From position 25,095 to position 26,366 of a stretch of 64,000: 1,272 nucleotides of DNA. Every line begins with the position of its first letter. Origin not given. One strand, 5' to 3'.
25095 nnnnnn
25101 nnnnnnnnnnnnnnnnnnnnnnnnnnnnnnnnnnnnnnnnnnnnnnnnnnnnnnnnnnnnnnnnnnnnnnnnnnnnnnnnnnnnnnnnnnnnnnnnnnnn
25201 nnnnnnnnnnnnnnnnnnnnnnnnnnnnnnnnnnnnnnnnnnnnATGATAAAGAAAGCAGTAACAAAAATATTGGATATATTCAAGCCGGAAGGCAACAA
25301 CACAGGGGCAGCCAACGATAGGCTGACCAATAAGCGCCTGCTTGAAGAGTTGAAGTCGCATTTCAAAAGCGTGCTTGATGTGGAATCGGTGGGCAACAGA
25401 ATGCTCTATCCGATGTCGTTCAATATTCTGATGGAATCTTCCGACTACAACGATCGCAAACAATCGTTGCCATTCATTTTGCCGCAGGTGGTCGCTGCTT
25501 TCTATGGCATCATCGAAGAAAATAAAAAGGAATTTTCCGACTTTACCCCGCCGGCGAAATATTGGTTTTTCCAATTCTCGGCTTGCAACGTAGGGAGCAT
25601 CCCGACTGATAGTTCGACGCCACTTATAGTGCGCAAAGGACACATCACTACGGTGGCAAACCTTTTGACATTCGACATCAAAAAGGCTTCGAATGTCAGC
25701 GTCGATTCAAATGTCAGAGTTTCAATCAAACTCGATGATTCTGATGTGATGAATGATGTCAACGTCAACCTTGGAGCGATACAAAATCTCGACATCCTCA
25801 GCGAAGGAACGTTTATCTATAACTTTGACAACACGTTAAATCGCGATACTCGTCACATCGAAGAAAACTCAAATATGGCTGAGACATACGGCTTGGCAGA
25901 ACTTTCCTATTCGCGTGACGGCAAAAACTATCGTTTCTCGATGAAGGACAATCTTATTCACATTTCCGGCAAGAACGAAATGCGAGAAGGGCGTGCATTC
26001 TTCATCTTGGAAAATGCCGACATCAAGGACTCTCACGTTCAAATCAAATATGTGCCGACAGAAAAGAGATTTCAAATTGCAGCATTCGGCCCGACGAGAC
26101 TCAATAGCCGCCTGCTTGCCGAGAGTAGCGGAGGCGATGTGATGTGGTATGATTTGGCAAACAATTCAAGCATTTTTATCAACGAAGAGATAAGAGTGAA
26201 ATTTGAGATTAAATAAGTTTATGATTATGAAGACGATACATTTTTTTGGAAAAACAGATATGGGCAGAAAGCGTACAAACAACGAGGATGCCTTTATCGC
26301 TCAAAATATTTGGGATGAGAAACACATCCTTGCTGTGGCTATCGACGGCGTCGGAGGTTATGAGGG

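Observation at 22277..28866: Five-gene operon: membrane Ser/Thr kinase, two FHA proteins, membrane PP2C and a secreted MORN-repeat protein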

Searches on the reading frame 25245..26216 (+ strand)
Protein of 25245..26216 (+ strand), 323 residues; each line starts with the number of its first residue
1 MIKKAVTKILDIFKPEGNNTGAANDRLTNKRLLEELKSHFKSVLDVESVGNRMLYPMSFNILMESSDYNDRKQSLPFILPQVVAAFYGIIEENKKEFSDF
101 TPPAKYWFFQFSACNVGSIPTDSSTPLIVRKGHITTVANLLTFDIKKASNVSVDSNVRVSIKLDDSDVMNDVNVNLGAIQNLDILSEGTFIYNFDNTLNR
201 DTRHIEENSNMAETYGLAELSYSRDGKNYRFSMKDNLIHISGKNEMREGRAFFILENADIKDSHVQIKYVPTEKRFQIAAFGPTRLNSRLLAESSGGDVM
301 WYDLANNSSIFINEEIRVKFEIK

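Call 3: search_protein_families(library=pfam, proteins=[window:25245-26216:+], max_evalue=0.01)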
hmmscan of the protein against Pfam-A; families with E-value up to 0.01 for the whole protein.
window:25245-26216:+ (323 aa): 0 families

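Call 4: search_protein_families(library=padloc, proteins=[window:25245-26216:+], max_evalue=0.01)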
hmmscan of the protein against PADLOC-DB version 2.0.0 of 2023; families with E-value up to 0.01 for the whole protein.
window:25245-26216:+ (323 aa): 1 family
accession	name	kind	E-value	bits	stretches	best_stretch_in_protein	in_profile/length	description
PDLC03592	Specificity_II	-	0.003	14.7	1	128-219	120-217/392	Type II specificity subunit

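Call 6: search_protein_families(library=ncbifam, proteins=[window:25245-26216:+], max_evalue=1)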
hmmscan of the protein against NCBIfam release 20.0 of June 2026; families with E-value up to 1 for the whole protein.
window:25245-26216:+ (323 aa): 0 families

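Call 7: search_protein_families(library=pfam, proteins=[window:25245-26216:+], max_evalue=10)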
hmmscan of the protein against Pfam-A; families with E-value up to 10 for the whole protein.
window:25245-26216:+ (323 aa): 1 family
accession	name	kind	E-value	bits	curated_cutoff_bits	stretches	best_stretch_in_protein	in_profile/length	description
PF24619.1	Ig_SibA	-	0.062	13.7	27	1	143-211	21-87/135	SibA-like, immunoglobulin-like domain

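Call 20: find_homologous_proteins(query=window:25245-26216:+)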
Query window:25245-26216:+ (323 aa): 257 proteins with E <= 0.001 among 1366 candidates; the best 120 are listed.
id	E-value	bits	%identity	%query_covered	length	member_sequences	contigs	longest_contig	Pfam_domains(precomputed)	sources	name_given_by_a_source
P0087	9.0e-205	697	98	100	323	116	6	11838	-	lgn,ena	-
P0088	9.3e-157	539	74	99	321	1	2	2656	-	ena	-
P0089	1.3e-156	539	74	99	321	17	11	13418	-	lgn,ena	-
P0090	1.4e-156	538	75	99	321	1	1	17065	-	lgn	-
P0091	1.9e-156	538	74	99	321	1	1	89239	-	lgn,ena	-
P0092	3.0e-156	537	74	99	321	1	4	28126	-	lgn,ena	-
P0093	3.7e-156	537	75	99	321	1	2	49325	-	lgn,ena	-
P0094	4.5e-156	537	74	99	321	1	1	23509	-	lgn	-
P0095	7.8e-156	536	74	99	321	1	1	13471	-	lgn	-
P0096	9.1e-156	536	74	99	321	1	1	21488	-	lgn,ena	-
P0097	1.0e-155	536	74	99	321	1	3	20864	-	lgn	-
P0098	1.1e-155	536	74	99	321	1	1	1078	-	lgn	-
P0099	1.2e-155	535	74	99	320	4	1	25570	-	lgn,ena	-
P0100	1.4e-155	535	74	99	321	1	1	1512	-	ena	-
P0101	1.5e-155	535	74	99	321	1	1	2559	-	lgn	-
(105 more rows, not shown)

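Call 24: search_solved_structures(query=A2, max_evalue=1, show_alignments=2)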
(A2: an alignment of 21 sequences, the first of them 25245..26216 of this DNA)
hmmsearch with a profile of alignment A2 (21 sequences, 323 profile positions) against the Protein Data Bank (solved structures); distinct sequences matched with E-value up to 1: 3.
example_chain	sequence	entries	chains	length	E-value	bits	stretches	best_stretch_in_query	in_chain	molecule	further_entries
1e0j_A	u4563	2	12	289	0.43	12.7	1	182-248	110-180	DNA HELICASE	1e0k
1cr0_A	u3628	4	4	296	0.45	12.6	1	182-248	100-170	DNA PRIMASE/HELICASE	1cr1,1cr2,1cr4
5ikn_D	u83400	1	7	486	0.98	11.5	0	182-248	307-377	DNA primase/helicase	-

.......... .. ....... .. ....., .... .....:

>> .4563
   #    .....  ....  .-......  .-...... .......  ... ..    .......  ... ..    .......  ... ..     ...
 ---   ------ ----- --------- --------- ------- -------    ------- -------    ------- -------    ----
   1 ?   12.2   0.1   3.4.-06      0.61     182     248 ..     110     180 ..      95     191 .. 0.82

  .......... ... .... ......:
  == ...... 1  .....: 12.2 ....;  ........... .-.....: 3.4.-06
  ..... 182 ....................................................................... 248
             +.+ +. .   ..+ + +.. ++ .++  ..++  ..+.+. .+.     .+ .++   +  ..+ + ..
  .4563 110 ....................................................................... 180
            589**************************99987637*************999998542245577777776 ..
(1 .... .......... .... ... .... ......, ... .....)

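Call 25: find_related_loci(query=A2, collection=genome_contigs, flank=10000)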
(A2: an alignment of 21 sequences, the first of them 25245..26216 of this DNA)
Query A2 (323 aa) in genome_contigs; peptide patterns used: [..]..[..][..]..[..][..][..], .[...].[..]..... (x = any residue, [..] = any of these).
34 stretches matched a pattern; 13 encode a relative of the query (tblastn E <= 1e-3); 13 distinct loci.
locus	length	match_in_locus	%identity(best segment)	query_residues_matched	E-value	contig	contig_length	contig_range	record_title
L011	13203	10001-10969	97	1-323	0e+0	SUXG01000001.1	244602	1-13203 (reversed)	MAG: Bacteroidales bacterium isolate SIG118 NODE_107_length_244602_cov_3.817401, whole genome shotgun sequence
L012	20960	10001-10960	75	4-323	9e-167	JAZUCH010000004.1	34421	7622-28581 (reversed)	MAG: Bacteroidales bacterium isolate T1900045314_YK20190003.MAGScoT_cleanbin_000021 SGB_6272_k141_784485, whole genome s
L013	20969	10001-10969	70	1-323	3e-153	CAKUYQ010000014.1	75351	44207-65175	MAG: uncultured Bacteroidales bacterium isolate REFINED_METABAT215_TOP10_CONTIGS_1500_ASSEMBLY_K77_MERGED__Hadza_PheChl_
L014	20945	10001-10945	67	6-323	4e-144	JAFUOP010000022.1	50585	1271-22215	MAG: Bacteroidaceae bacterium isolate RGIG4684 Roe_deer_Rectum-5__c1672, whole genome shotgun sequence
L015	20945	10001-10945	65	6-323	4e-142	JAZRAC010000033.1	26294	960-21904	MAG: Bacteroidaceae bacterium isolate T1900045148_TC20190142.MAGScoT_cleanbin_000003 SGB_4940_k141_2500023, whole genome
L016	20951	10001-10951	66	6-323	3e-137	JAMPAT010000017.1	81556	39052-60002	MAG: Bacteroidales bacterium isolate NALB_7813_8 Scaffold_#17__SCF_017___81556_bp, whole genome shotgun sequence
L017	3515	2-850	55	39-322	1e-108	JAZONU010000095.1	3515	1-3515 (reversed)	MAG: Candidatus Caccoplasma sp. isolate T1900045635_YK20190329.MAGScoT_cleanbin_000052 SGB_8090_k141_952954, whole genom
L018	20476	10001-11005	46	1-323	2e-95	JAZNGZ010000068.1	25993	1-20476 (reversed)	MAG: Muribaculaceae bacterium isolate T1900044698_TS20190164.MAGScoT_cleanbin_000002 SGB_1787_k141_2156445, whole genome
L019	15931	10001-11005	46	1-323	2e-94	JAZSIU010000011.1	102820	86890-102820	MAG: Bacteroidaceae bacterium isolate T1900044569_TS20190035.MAGScoT_cleanbin_000006 SGB_424_k141_2059453, whole genome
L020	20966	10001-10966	42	4-320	8e-71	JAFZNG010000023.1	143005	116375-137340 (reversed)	MAG: Paludibacteraceae bacterium isolate RGIG7921 Water_buffalos_Reticulum.Co__c2425135, whole genome shotgun sequence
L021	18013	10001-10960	41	1-320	9e-71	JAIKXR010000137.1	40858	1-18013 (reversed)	MAG: Paludibacteraceae bacterium isolate RUI460 k141_8091593_flag=1_multi=8.0000_len=40858, whole genome shotgun sequenc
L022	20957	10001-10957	40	1-321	2e-63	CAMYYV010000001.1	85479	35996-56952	MAG TPA_asm: uncultured Bacteroidales bacterium isolate SRR10912541_bin.13_metaWRAP_v1.3_MAG genome assembly, contig: ER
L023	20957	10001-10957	37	6-321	3e-63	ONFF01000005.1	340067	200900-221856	uncultured Bacteroidales bacterium isolate RUG245 genome assembly, contig: scaffold_6, whole genome shotgun sequence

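Call 30: search_protein_families(library=pfam, proteins=[L011:2763-7235:+], max_evalue=0.01)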
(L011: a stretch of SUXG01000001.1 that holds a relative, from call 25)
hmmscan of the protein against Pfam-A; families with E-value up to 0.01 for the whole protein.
L011:2763-7235:+ (1490 aa): 2 families
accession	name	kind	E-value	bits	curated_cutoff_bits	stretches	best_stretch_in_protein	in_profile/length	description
PF01098.24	FTSW_RODA_SPOVE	-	3.4e-36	125.4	26.4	2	628-862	137-353/356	Cell cycle protein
PF00905.27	Transpeptidase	-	1.3e-24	87.4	22.1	1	1150-1478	2-297/299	Penicillin binding protein transpeptidase domain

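Call 32: predict_structure(alignment_id=A2)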
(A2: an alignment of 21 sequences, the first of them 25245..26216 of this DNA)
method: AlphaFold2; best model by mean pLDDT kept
length: 323 residues; sequences in the alignment: 21
mean_pLDDT: 73.8   pTM: 0.54
mean pLDDT of the five models: 73.8, 73.0, 72.3, 72.0, 70.2
residues with pLDDT >= 90: 79; 70-90: 153; 50-70: 25; < 50: 66
segments of 3 or more residues with pLDDT < 50: 1-23, 144-186
pLDDT, mean of each block of 10 residues (from residue 1): 39 32 66 90 83 83 85 81 94 88 79 75 68 79 41 27 32 40 52 85 78 70 83 86 85 89 93 89 94 87 94 93 84
secondary structure, 60 per line:
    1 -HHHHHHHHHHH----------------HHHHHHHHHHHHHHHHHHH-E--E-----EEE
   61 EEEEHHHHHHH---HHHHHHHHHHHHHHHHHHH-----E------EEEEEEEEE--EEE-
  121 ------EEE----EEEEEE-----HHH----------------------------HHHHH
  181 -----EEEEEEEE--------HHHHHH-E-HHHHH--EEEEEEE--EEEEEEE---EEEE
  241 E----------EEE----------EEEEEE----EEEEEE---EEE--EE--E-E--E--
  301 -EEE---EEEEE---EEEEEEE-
elements in order: H2-12 H29-47 E58-64 H65-71 H75-93 E106-114 E117-119 E127-129 E134-139 H176-180 E186-193 H202-207 H211-215 E218-224 E227-233 E237-241 E252-254 E265-270 E275-280 E284-286 E302-304 E308-312 E316-322

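Call 36: fold_search(model_id=the predicted structure, library=pdb)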
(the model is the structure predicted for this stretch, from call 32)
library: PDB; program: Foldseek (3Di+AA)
matches with E <= 10: 389; with E <= 0.001: 43
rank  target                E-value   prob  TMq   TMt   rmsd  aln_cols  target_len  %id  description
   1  5yyx                  1.4e-05  1.00  0.28  0.68   3.2       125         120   18  Crystal Structure of the MEK1 FHA domain (released 2018-10-10)
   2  3unm_B                1.5e-05  1.00  0.28  0.78   2.5       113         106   13  Crystal Structure of The Human MDC1 FHA Domain (released 2012-01-25)
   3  2lc1_MODEL_1_A        2.6e-05  1.00  0.24  0.70   3.4       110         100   14  Rv0020c_FHA Structure (released 2011-11-02)
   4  4egx_A                3.3e-05  1.00  0.26  0.45   3.2       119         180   13  Crystal structure of KIF1A CC1-FHA tandem (released 2012-10-03)
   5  4jon_C                3.3e-05  1.00  0.24  0.58   3.5       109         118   15  Crystal structure of a centrosomal protein 170kDa, transcript variant beta (CEP170) from Homo sapiens at 2.15 A resolu (released 2013-04-17)
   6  3umz_A                3.6e-05  1.00  0.28  0.78   2.5       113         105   13  Crystal Structure of the human MDC1 FHA Domain (released 2012-01-25)
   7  6ar0                  3.8e-05  1.00  0.25  0.54   5.2       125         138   12  Structure of human SLMAP FHA domain (released 2018-07-04)
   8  4jon_A                4.0e-05  1.00  0.25  0.58   3.6       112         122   14  Crystal structure of a centrosomal protein 170kDa, transcript variant beta (CEP170) from Homo sapiens at 2.15 A resolu (released 2013-04-17)
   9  1uht_MODEL_1_A        5.1e-05  1.00  0.26  0.64   2.9       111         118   17  Solution Structure of The FHA Domain of Arabidopsis thaliana Hypothetical Protein (released 2004-01-10)
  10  2jqj_MODEL_1_A        5.4e-05  1.00  0.26  0.54   3.7       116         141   20  NMR structure of yeast Dun1 FHA domain (released 2008-06-24)
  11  3un0_A                6.5e-05  1.00  0.27  0.75   2.8       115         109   13  Crystal Structure of MDC1 FHA Domain (released 2011-12-28)
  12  4ejq_G                6.5e-05  1.00  0.26  0.53   3.3       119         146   13  Crystal structure of KIF1A C-CC1-FHA (released 2012-10-03)
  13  3unm_A                6.9e-05  1.00  0.27  0.82   2.2       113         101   13  Crystal Structure of The Human MDC1 FHA Domain (released 2012-01-25)
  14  4jon_B                6.9e-05  1.00  0.24  0.55   3.8       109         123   14  Crystal structure of a centrosomal protein 170kDa, transcript variant beta (CEP170) from Homo sapiens at 2.15 A resolu (released 2013-04-17)
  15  4jon_D                7.3e-05  1.00  0.24  0.57   3.6       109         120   15  Crystal structure of a centrosomal protein 170kDa, transcript variant beta (CEP170) from Homo sapiens at 2.15 A resolu (released 2013-04-17)
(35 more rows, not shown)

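Call 39: search_protein_families(library=pfam, alignment_id=A2, max_evalue=1)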
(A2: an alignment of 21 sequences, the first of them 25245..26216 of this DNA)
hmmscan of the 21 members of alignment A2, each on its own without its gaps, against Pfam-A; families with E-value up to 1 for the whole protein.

A. member 1, window:25245-26216:+ (323 aa): 1 family
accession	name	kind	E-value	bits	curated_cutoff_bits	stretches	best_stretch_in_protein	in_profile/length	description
PF24619.1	Ig_SibA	-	0.062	13.7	27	1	143-211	21-87/135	SibA-like, immunoglobulin-like domain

B. families by the number of members that match (of 21 scanned): 11 families
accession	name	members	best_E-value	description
PF07532.17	Big_4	8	0.0038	Bacterial Ig-like domain (group 4)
PF14855.11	PapJ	1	0.00016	Pilus-assembly fibrillin subunit, chaperone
PF00750.26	tRNA-synt_1d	1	0.032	tRNA synthetases class I (R), catalytic domain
PF10490.14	CENP-F_C_Rb_bdg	1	0.04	Rb-binding domain of kinetochore protein Cenp-F/LEK1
PF12401.13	FhaA_N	1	0.054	FhaA, N-terminal domain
PF13275.11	S4_2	1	0.057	S4 domain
PF24619.1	Ig_SibA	1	0.062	SibA-like, immunoglobulin-like domain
PF11245.13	DUF2544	1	0.069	Protein of unknown function (DUF2544)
PF07452.17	CHRD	1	0.15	CHRD domain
PF08766.16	DEK_C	1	0.18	DEK C terminal domain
PF04130.18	GCP_C_terminal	1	0.39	Gamma tubulin complex component C-terminal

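Call 44: find_encoding_contigs(protein=P0087, flank=10000, max_places=6)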
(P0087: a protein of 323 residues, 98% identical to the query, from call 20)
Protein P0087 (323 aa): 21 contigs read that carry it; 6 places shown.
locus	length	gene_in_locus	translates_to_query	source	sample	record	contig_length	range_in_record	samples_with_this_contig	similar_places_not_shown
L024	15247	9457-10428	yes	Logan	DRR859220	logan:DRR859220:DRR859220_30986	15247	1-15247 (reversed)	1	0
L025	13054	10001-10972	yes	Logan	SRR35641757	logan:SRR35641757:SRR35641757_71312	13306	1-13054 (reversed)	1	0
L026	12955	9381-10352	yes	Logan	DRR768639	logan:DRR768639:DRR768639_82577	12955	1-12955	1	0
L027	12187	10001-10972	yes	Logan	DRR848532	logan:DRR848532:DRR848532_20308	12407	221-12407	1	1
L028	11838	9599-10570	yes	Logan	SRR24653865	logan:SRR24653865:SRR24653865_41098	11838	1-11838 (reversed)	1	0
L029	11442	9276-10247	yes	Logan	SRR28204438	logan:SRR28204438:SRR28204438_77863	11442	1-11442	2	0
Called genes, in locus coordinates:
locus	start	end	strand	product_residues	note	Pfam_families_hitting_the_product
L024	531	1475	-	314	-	PF02445:NadA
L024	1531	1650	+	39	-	-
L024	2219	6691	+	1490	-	PF01098:FTSW_RODA_SPOVE, PF00905:Transpeptidase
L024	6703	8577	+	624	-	PF00069:Pkinase, PF07714:PK_Tyr_Ser-Thr, PF03109:ABC1 (faint), PF00069:Pkinase, PF07714:PK_Tyr_Ser-Thr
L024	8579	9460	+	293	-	-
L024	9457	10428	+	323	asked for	-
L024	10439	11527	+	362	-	PF00481:PP2C (faint), PF13672:PP2C_2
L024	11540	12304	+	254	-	PF02493:MORN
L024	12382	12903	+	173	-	-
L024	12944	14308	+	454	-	PF17479:DUF3048_C (faint), PF02493:MORN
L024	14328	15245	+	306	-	?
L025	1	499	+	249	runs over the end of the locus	?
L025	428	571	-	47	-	-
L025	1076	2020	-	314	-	PF02445:NadA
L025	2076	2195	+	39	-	-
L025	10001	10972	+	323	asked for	-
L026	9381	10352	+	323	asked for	-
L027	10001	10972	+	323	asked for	-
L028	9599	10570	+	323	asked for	-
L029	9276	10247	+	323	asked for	-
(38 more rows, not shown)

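Call 47: search_protein_representatives(alignment_id=A2)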
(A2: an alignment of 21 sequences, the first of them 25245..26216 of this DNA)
Query: 21 sequences, 323 profile positions. Proteins with E-value up to 0.001 (for the whole library): 262; up to 1e-10: 222; up to 1e-30: 130. The best 150 are listed.
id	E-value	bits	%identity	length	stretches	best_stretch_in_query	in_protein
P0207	3.8e-131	453.3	-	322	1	5-322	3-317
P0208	3.2e-120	417.4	-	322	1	3-323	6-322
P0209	3.8e-120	417.1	-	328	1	2-322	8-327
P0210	4.9e-119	413.5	-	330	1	3-323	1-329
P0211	2.6e-116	404.5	-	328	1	2-321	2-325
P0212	4.2e-116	403.8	-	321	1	5-323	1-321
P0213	1.1e-109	382.7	-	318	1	3-323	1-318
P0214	1.7e-109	382.1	-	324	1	5-323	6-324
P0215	3.0e-109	381.3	-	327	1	19-323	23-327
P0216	1.8e-108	378.8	-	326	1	3-322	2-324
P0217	2.0e-104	365.5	-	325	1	6-321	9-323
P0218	6.6e-103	360.5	-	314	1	18-323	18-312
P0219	1.2e-101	356.3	-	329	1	4-322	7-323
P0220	1.9e-100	352.4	-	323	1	3-323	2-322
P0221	7.6e-97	340.5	-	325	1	7-322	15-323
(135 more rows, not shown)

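Call 49: search_solved_structures(query=A3, max_evalue=10, show_alignments=3)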
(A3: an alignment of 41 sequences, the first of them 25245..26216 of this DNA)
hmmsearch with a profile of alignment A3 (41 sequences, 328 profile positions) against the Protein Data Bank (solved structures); distinct sequences matched with E-value up to 10: 3.
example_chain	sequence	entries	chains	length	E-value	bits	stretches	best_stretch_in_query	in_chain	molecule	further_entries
1mzk_A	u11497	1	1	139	1.3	11.3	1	257-326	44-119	KINASE ASSOCIATED PROTEIN PHOSPHATASE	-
1jjr_A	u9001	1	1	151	1.5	11.1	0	24-46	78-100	THYROID AUTOANTIGEN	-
6ar0_A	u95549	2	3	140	1.8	10.8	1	239-301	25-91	Sarcolemmal membrane-associated protein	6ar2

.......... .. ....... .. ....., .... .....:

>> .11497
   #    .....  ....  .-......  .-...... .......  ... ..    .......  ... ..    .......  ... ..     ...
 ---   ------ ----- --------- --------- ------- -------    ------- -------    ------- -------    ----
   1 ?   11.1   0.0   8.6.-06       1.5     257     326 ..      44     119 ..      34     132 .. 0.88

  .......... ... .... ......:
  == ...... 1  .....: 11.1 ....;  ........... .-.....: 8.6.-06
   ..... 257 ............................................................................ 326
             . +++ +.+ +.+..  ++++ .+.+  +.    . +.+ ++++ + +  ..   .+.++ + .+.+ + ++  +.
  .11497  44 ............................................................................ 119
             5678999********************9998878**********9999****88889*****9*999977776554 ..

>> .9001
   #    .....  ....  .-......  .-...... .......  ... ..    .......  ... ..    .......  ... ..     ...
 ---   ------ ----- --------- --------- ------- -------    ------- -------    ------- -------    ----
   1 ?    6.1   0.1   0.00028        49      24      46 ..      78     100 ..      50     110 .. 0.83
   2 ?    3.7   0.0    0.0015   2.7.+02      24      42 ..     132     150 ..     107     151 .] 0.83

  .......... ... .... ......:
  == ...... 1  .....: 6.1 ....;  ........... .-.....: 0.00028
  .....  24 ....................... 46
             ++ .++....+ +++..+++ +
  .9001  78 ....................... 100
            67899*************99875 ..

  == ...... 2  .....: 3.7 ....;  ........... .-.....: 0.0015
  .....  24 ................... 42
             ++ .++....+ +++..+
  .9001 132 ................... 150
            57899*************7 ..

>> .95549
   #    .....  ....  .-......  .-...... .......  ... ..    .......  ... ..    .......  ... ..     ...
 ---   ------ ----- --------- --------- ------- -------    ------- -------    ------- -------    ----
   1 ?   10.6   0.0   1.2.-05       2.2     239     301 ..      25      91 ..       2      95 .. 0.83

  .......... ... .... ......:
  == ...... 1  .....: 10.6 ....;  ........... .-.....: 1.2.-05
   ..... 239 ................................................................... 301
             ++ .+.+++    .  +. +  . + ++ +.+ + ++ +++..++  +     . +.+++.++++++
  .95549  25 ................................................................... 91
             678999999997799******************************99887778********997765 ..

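Call 50: search_protein_families(library=pfam, alignment_id=A3, max_evalue=1)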
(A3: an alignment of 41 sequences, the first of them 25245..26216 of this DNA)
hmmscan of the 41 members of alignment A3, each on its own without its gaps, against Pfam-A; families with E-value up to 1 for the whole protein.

A. member 1, window:25245-26216:+ (323 aa): 1 family
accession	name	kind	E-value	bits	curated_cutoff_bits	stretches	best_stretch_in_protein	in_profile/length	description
PF24619.1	Ig_SibA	-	0.062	13.7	27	1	143-211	21-87/135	SibA-like, immunoglobulin-like domain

B. families by the number of members that match (of 41 scanned): 30 families (the first 25 are shown)
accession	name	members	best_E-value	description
PF12401.13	FhaA_N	9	0.0019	FhaA, N-terminal domain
PF00498.31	FHA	4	2.8e-05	FHA domain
PF03950.23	tRNA-synt_1c_C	2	0.02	tRNA synthetases class I (E and Q), anti-codon binding domain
PF18249.6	Ca_bind_SSO6904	1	0.0014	Calcium binding protein SSO6904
PF12078.13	DUF3557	1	0.014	Domain of unknown function (DUF3557)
PF08758.17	Cadherin_pro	1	0.021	Cadherin prodomain like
PF04943.17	Pox_F11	1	0.026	Poxvirus F11 protein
PF08218.17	Citrate_ly_lig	1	0.041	Citrate lyase ligase C-terminal domain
PF07288.16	RpoY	1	0.047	RNA polymerase epsilon subunit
PF09430.16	EMC7_beta-sandw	1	0.057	ER membrane protein complex subunit 7, beta-sandwich domain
PF24619.1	Ig_SibA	1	0.062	SibA-like, immunoglobulin-like domain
PF15974.10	Cadherin_tail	1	0.065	Cadherin C-terminal cytoplasmic tail, catenin-binding region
PF22343.1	Surface-like_ins_dom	1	0.07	Pilus-presented adhesin helical insertion domain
PF21216.2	PepQ_N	1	0.07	Xaa-Pro dipeptidase, N-terminal domain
PF03330.24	DPBB_1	1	0.1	Lytic transglycolase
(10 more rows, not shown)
